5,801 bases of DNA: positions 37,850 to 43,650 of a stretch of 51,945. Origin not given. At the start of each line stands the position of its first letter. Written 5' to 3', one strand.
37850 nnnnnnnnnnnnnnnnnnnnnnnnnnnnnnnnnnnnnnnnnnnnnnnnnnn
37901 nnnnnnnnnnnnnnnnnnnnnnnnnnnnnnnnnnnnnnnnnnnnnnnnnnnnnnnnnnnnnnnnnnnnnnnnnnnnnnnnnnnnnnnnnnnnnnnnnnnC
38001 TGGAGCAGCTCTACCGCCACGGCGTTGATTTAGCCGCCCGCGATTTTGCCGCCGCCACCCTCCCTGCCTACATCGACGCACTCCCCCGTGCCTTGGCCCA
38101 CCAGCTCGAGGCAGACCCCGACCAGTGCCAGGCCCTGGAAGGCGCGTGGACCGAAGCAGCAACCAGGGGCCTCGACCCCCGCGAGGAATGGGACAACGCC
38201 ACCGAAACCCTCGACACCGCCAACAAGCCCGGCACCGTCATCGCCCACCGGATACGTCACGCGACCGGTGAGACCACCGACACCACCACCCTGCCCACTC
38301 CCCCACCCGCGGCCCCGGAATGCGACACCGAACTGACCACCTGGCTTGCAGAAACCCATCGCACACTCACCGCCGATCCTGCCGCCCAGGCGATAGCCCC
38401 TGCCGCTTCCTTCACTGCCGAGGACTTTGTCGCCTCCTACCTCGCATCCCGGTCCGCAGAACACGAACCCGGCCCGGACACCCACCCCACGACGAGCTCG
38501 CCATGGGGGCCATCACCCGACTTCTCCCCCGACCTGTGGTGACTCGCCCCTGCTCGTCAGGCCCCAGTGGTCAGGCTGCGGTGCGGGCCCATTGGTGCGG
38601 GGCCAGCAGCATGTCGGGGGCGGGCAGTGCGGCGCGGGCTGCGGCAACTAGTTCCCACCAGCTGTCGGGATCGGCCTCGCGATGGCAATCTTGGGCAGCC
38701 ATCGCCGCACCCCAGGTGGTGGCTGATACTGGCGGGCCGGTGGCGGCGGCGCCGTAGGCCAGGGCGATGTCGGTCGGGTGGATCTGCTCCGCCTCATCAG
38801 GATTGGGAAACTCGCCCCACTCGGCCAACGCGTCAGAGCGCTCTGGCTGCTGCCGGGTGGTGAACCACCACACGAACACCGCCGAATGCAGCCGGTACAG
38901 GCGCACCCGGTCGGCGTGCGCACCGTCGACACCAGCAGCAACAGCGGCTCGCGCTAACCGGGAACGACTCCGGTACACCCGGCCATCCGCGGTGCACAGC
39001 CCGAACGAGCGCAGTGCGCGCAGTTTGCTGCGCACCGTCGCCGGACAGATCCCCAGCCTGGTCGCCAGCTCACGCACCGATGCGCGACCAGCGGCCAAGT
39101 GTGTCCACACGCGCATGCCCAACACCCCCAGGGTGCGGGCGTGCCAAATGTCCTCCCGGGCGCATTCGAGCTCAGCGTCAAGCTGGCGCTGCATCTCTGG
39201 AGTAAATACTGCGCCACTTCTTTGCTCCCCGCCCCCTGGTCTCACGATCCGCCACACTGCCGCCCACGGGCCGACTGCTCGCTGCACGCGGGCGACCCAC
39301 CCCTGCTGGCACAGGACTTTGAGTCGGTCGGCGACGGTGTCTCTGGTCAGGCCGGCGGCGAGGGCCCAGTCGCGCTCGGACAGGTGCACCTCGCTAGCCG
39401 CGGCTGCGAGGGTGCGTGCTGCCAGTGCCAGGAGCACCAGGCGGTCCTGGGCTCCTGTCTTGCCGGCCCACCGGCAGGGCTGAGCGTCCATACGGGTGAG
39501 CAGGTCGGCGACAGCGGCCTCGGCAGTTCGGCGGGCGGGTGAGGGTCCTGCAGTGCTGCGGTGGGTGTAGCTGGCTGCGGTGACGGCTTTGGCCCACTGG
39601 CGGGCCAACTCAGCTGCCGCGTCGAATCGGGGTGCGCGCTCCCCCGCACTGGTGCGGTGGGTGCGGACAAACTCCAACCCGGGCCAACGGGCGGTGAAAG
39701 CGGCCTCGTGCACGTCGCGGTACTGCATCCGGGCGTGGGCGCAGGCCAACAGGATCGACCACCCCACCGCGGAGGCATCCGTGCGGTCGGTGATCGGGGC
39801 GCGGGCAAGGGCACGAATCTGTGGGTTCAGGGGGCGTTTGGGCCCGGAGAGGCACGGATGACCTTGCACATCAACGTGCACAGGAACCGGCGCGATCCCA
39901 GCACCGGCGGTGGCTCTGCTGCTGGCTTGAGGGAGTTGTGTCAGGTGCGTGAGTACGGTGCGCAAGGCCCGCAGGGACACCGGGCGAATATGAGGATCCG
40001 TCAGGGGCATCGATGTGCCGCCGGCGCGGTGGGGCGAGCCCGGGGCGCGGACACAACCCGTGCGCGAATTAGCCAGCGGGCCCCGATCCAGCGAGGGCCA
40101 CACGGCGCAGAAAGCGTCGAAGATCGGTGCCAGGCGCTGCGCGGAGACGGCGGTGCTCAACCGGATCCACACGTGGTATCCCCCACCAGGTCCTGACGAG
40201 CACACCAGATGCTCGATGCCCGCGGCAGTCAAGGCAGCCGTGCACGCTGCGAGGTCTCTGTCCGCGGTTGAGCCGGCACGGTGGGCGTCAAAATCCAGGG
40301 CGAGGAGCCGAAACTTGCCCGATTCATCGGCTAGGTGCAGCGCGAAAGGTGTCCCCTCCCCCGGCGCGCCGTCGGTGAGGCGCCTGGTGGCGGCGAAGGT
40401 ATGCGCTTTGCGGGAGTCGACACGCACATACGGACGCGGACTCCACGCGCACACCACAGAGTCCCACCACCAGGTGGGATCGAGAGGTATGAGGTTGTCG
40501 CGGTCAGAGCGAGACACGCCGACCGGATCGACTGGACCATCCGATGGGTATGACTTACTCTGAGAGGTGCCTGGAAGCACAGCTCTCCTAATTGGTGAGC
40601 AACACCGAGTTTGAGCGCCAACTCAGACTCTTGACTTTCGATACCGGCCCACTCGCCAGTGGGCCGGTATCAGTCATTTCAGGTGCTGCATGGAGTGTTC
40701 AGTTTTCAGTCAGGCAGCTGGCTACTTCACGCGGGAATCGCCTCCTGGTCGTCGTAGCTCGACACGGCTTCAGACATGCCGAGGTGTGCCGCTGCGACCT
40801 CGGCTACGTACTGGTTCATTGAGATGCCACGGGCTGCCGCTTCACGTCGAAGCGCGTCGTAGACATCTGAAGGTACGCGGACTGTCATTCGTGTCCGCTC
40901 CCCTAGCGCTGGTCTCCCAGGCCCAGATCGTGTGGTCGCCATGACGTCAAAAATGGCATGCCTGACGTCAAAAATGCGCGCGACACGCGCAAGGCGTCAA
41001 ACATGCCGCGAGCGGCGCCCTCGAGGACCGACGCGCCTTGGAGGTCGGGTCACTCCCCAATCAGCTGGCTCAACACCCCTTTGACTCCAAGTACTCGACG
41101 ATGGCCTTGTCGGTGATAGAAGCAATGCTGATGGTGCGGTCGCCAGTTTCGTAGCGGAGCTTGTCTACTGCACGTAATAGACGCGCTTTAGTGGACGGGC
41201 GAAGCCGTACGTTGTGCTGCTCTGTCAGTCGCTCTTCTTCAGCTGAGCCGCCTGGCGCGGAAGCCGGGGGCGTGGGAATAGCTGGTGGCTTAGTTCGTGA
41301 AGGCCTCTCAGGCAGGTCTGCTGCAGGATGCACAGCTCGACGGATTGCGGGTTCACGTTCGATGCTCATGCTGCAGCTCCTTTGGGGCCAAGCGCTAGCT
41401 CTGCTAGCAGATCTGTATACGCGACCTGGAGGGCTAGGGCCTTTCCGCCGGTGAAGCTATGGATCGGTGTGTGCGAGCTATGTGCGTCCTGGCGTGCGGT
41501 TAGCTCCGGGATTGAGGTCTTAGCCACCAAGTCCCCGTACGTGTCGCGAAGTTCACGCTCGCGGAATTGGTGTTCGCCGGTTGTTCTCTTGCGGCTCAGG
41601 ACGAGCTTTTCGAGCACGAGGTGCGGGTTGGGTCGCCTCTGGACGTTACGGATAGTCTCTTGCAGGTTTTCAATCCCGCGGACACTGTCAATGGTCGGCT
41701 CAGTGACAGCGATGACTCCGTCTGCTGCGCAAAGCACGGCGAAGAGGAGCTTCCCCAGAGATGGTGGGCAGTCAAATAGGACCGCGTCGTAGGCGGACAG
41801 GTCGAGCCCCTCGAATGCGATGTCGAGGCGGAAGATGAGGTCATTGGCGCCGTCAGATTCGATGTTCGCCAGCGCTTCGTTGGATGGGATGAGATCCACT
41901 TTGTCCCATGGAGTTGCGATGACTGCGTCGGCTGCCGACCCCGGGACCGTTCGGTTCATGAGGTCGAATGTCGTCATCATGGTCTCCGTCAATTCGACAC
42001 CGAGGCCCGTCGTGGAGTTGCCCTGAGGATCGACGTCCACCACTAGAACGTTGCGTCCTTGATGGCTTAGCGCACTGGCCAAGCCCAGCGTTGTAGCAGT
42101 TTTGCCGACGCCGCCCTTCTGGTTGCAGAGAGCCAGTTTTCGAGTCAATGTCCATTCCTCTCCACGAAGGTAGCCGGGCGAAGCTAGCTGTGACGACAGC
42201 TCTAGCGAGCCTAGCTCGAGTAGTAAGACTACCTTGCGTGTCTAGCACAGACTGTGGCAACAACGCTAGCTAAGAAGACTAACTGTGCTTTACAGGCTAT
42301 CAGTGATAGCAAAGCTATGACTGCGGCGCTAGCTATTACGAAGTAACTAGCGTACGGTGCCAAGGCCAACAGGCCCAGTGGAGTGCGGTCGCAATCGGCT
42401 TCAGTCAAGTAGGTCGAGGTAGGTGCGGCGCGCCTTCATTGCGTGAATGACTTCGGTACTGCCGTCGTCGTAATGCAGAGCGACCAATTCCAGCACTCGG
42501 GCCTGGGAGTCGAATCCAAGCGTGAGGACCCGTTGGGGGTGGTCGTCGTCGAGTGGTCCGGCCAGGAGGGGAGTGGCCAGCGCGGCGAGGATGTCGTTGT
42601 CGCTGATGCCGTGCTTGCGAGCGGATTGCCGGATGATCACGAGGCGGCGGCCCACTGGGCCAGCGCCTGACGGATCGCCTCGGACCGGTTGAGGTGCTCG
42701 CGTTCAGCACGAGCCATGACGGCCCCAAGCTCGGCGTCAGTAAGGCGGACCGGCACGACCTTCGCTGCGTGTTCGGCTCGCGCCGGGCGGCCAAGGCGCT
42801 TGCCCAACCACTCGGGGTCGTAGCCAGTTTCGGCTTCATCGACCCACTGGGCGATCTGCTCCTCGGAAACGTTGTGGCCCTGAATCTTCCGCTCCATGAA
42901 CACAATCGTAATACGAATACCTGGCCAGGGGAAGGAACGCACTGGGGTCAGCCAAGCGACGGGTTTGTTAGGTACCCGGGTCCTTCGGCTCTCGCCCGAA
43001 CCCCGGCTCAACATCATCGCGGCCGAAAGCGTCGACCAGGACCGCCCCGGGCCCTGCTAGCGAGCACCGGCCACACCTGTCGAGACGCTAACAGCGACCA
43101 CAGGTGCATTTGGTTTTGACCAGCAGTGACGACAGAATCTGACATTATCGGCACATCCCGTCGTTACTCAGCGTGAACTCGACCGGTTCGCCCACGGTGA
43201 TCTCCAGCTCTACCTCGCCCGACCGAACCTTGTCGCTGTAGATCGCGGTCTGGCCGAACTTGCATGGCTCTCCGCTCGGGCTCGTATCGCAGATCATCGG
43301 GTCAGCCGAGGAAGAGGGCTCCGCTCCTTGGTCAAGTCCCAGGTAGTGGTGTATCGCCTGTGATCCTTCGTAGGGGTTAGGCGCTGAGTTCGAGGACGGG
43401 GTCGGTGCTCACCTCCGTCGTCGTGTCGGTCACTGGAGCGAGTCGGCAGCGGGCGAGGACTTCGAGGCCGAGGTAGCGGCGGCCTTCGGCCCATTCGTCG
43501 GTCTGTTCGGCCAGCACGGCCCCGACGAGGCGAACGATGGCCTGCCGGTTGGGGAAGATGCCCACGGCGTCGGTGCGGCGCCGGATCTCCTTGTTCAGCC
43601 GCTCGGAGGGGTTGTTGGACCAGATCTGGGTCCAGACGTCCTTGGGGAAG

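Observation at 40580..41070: Replication and partition control region: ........-containing iterons abutting an RHH gene, plus a perfect 13-bp-stem hairpin just upstream of the Prim-Pol rep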

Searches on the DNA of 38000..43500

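Call 44: search_rna_families(source=window, start=38000, end=43500, threshold=evalue, max_evalue=1)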
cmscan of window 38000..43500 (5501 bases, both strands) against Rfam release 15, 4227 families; matches with E-value up to 1: 2.
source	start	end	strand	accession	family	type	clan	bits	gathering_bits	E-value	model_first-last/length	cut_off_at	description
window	40436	40566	-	RF01620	ceN125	Gene; snRNA; snoRNA; HACA-box;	-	24.4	60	0.073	1-136/136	no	Nematode snoRNA ceN125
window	38341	38419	-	RF02207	WT1-AS_5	Gene; lncRNA;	-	18.5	80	0.51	1-79/79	no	WT1 antisense RNA conserved region 5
